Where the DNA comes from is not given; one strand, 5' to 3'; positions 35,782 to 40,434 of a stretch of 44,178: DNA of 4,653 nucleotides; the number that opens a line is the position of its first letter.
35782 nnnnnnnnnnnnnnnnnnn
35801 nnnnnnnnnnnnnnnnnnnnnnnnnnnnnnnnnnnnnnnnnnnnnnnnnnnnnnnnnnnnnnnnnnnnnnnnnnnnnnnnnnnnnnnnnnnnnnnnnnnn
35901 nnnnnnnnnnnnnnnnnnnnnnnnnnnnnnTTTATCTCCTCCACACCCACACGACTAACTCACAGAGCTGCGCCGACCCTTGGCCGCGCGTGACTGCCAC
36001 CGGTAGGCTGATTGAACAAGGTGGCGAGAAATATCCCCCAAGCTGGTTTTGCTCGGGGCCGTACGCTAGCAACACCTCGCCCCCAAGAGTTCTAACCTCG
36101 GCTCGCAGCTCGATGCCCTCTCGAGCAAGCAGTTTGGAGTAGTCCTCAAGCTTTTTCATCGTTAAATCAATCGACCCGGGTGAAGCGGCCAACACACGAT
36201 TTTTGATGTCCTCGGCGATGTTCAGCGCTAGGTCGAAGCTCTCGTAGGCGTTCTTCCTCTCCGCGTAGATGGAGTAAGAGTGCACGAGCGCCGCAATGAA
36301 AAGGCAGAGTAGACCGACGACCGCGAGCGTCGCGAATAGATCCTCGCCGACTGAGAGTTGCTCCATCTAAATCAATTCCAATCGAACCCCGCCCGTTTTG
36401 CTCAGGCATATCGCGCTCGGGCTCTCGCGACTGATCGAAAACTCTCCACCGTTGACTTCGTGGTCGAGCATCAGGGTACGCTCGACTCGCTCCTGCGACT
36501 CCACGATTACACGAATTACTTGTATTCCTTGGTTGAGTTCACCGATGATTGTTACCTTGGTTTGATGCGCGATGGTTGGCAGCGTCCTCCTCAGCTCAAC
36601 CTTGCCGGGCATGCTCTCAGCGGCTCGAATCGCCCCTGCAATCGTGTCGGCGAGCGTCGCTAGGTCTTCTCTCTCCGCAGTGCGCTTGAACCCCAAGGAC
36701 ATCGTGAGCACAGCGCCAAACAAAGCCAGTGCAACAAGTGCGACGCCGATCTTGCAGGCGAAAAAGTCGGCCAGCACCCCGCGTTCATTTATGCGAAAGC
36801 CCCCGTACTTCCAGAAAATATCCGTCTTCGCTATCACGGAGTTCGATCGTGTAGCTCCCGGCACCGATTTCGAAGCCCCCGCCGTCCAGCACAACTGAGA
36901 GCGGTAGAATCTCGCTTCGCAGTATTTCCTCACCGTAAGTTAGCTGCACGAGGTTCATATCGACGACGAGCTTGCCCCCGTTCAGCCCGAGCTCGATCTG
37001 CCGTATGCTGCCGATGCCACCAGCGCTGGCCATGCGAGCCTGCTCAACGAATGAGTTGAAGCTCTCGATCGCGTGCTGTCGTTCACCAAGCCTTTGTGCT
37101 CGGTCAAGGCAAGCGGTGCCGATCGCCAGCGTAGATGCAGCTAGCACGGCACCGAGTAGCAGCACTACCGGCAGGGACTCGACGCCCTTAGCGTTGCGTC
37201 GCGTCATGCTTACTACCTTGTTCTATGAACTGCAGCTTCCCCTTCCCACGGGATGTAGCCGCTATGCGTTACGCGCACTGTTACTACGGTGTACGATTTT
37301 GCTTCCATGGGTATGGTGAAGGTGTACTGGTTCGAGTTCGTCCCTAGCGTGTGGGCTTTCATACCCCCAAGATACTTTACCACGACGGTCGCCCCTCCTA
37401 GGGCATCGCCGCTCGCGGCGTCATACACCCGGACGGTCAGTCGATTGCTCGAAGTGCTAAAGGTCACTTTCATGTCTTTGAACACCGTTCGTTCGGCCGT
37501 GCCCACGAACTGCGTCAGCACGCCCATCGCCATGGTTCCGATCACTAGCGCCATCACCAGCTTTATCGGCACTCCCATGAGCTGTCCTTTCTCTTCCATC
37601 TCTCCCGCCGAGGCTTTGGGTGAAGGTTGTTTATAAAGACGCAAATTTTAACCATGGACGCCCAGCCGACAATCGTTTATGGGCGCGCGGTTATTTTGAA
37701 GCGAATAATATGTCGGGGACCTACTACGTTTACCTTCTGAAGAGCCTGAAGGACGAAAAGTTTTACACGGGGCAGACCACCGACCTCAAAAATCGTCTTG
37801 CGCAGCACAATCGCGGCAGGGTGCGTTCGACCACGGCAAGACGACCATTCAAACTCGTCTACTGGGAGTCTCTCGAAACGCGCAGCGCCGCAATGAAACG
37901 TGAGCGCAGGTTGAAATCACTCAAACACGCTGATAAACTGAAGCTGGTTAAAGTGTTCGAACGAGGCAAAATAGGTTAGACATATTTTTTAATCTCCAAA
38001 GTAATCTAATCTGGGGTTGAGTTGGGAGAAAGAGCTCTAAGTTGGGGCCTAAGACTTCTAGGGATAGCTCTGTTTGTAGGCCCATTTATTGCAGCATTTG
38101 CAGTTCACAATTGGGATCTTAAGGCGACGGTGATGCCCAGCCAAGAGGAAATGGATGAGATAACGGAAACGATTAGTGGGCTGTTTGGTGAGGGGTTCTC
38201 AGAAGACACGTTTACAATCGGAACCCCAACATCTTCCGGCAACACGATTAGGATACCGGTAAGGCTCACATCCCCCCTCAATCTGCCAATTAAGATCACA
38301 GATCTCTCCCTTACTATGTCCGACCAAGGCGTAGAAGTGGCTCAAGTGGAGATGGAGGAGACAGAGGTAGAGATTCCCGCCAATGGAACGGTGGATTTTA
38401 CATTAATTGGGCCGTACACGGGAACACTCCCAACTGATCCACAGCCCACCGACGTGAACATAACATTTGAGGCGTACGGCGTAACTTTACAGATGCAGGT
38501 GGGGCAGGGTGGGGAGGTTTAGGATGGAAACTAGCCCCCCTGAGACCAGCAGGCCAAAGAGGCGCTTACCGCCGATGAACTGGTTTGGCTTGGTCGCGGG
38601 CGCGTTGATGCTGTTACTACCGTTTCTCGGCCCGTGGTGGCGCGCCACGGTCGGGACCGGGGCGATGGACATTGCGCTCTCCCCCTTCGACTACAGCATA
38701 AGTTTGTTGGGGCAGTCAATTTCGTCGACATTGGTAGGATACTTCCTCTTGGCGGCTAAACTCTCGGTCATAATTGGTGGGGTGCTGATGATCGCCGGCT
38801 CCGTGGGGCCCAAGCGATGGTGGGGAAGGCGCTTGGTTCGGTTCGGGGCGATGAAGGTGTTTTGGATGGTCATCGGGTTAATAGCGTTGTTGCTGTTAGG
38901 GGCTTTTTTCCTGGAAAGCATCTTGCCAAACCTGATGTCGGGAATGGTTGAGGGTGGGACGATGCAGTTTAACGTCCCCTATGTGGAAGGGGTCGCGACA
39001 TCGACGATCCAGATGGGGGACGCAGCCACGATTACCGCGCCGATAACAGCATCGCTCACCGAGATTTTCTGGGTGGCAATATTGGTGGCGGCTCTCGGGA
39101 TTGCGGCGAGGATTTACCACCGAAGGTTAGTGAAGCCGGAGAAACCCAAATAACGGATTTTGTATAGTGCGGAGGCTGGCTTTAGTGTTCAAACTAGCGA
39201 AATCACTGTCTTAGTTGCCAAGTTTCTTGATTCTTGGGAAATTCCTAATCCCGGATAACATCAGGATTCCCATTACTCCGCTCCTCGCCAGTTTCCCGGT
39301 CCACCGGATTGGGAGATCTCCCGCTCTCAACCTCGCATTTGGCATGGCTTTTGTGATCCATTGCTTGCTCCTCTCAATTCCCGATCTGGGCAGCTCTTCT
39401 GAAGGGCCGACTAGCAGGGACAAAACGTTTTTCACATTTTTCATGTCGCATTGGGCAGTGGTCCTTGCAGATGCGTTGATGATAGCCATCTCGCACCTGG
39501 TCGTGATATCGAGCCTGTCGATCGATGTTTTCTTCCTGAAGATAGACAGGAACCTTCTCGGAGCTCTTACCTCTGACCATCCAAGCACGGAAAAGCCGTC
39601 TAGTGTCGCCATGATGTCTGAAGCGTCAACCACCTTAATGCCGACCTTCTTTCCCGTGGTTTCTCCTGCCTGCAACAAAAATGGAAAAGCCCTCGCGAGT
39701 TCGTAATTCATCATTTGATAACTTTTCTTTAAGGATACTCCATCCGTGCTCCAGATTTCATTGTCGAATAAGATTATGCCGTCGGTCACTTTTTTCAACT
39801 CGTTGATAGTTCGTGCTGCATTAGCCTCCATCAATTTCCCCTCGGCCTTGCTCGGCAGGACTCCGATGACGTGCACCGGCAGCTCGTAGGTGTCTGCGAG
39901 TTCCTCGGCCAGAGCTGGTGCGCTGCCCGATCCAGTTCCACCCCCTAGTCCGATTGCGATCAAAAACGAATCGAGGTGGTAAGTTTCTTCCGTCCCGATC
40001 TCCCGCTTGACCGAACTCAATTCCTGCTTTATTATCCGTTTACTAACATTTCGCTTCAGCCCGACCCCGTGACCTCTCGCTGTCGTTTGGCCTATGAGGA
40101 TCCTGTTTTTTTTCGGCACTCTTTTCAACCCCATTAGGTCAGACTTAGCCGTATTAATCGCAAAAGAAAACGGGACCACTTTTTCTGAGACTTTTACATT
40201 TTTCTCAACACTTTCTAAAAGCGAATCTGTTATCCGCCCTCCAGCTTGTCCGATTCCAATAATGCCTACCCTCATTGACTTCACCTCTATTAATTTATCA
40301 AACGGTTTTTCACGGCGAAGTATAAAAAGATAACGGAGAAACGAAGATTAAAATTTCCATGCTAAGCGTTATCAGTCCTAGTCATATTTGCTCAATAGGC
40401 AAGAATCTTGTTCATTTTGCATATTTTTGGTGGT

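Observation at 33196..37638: Six-gene operon in which every product carries a prepilin-like (class III) leader, with no ATPase, platform protein or peptidase nearby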

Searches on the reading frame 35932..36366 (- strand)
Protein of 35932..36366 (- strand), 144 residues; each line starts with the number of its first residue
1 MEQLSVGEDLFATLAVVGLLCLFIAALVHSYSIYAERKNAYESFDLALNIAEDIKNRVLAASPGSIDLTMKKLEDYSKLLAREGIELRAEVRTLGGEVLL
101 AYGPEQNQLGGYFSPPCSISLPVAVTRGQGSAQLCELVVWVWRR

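Call 3: search_protein_families(library=pfam, max_evalue=1, proteins=[window:35932-36366:-])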
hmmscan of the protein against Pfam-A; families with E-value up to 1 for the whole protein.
window:35932-36366:- (144 aa): 1 family
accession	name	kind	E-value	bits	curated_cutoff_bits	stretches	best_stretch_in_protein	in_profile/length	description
PF23956.1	DUF7285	-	0.12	13.5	27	1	47-142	28-112/112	Family of unknown function (DUF7285)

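Call 12: search_protein_families(library=ncbifam, max_evalue=1, proteins=[window:35932-36366:-])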
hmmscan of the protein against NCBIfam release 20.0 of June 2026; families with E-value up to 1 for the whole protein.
window:35932-36366:- (144 aa): 1 family
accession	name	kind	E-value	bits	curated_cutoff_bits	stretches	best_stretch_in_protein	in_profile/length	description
TIGR01500.1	sepiapter_red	equivalog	0.051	13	206.55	1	17-73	147-203/255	sepiapterin reductase (L-erythro-7,8-dihydrobiopterin forming)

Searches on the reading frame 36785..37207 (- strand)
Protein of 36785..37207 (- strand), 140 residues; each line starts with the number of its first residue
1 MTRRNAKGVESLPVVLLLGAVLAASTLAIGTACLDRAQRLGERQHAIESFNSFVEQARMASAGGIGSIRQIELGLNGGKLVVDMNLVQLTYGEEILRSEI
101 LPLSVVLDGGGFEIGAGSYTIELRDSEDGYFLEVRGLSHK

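Call 3: search_protein_families(library=pfam, max_evalue=1, proteins=[window:36785-37207:-])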
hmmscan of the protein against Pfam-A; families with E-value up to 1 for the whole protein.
window:36785-37207:- (140 aa): 0 families

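Call 12: search_protein_families(library=ncbifam, max_evalue=1, proteins=[window:36785-37207:-])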
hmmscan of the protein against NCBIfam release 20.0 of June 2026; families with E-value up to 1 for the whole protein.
window:36785-37207:- (140 aa): 0 families

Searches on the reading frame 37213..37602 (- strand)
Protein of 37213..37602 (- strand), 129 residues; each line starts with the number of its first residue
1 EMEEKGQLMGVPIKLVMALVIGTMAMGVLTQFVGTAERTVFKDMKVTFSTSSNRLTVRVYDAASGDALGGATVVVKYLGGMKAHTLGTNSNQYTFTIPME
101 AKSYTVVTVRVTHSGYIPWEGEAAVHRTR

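Call 3: search_protein_families(library=pfam, max_evalue=1, proteins=[window:37213-37602:-])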
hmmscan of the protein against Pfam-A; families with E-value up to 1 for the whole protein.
window:37213-37602:- (129 aa): 3 families
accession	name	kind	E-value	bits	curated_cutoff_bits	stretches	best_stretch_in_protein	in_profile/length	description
PF13620.12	CarboxypepD_reg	-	0.00016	22.4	32.3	1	55-121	2-64/82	Carboxypeptidase regulatory-like domain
PF13715.12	CarbopepD_reg_2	-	0.059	13.8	32.2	1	58-118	4-57/88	CarboxypepD_reg-like domain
PF02369.22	Big_1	-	0.14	12.7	34.9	1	49-109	15-78/93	Bacterial Ig-like domain (group 1)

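Call 12: search_protein_families(library=ncbifam, max_evalue=1, proteins=[window:37213-37602:-])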
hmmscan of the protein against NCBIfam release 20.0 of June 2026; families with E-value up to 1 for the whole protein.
window:37213-37602:- (129 aa): 0 families

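Call 85: search_solved_structures(query=A5, max_evalue=1)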
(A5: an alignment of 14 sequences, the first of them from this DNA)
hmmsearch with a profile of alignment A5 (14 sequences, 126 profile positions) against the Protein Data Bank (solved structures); distinct sequences matched with E-value up to 1: 3.
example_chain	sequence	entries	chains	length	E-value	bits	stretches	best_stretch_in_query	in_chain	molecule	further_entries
7dm0_A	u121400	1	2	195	0.01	19.2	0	62-111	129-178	Biofilm-associated surface protein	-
6m3a_A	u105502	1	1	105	0.7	13.2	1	63-111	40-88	Biofilm-associated surface protein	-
6s3r_F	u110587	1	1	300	0.76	13.1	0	8-43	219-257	Flagellar biosynthetic protein FliR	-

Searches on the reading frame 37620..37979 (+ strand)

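Call 74: search_protein_families(library=pfam, max_evalue=0.1, proteins=[window:37620-37979:+])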
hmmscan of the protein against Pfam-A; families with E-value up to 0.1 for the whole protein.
window:37620-37979:+ (119 aa): 4 families
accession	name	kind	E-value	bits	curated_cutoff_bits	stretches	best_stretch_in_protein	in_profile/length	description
PF01541.30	GIY-YIG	-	3.6e-18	66.1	22.6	1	35-104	2-74/78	GIY-YIG catalytic domain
PF10544.15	T5orf172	-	0.00077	20.4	20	1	36-99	2-64/101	T5orf172 domain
PF13455.12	MUG113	-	0.037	15.1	22.3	0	51-99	4-44/73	Meiotically up-regulated gene 113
PF16253.10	DUF4909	-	0.084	13.2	25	1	33-58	72-96/127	Domain of unknown function (DUF4909)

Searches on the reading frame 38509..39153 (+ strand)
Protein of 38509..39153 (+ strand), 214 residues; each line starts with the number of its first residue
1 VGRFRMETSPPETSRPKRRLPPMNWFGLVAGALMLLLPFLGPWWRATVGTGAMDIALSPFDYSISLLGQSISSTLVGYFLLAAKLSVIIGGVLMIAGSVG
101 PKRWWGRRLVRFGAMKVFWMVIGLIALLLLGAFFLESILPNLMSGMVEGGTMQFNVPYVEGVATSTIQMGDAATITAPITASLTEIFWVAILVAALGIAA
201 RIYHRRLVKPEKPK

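Call 12: search_protein_families(library=ncbifam, max_evalue=1, proteins=[window:38509-39153:+])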
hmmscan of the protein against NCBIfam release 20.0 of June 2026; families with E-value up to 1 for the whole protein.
window:38509-39153:+ (214 aa): 1 family
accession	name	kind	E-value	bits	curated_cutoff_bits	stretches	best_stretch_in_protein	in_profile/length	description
TIGR04154.1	archaeo_STT3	subfamily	0.098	11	450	1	70-205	263-388/831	oligosaccharyl transferase, archaeosortase A system-associated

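Call 74: search_protein_families(library=pfam, max_evalue=0.1, proteins=[window:38509-39153:+])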
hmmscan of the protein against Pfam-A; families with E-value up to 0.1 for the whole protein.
window:38509-39153:+ (214 aa): 0 families

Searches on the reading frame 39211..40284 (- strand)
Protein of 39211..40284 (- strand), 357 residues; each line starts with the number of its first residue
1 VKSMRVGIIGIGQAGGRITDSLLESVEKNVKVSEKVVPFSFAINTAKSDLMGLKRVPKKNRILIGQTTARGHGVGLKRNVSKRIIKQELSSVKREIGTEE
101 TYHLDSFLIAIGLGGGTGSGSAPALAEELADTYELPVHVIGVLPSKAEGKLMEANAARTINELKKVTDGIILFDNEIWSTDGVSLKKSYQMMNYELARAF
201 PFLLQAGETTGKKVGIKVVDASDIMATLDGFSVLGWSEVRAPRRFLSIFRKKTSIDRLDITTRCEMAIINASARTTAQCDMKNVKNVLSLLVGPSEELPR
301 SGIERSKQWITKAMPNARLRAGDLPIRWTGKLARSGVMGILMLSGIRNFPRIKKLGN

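Call 12: search_protein_families(library=ncbifam, max_evalue=1, proteins=[window:39211-40284:-])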
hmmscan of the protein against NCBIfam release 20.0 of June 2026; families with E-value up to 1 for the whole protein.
window:39211-40284:- (357 aa): 1 family
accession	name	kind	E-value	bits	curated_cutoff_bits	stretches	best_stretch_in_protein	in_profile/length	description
TIGR00065.1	ftsZ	equivalog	3.4e-26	92.4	295.2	1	4-200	18-199/353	cell division protein FtsZ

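Call 74: search_protein_families(library=pfam, max_evalue=0.1, proteins=[window:39211-40284:-])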
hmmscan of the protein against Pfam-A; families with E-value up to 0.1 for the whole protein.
window:39211-40284:- (357 aa): 3 families
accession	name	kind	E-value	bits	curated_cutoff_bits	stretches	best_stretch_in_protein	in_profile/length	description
PF00091.31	Tubulin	-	5.9e-32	111.9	33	1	6-177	2-184/190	Tubulin/FtsZ family, GTPase domain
PF21011.2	CetZ_C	-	7.5e-31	107.4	21.6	1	183-355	2-174/180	Tubulin-like CetZ, C-terminal domain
PF13809.12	Tubulin_2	-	3e-05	23.9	27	1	93-176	143-234/356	Tubulin like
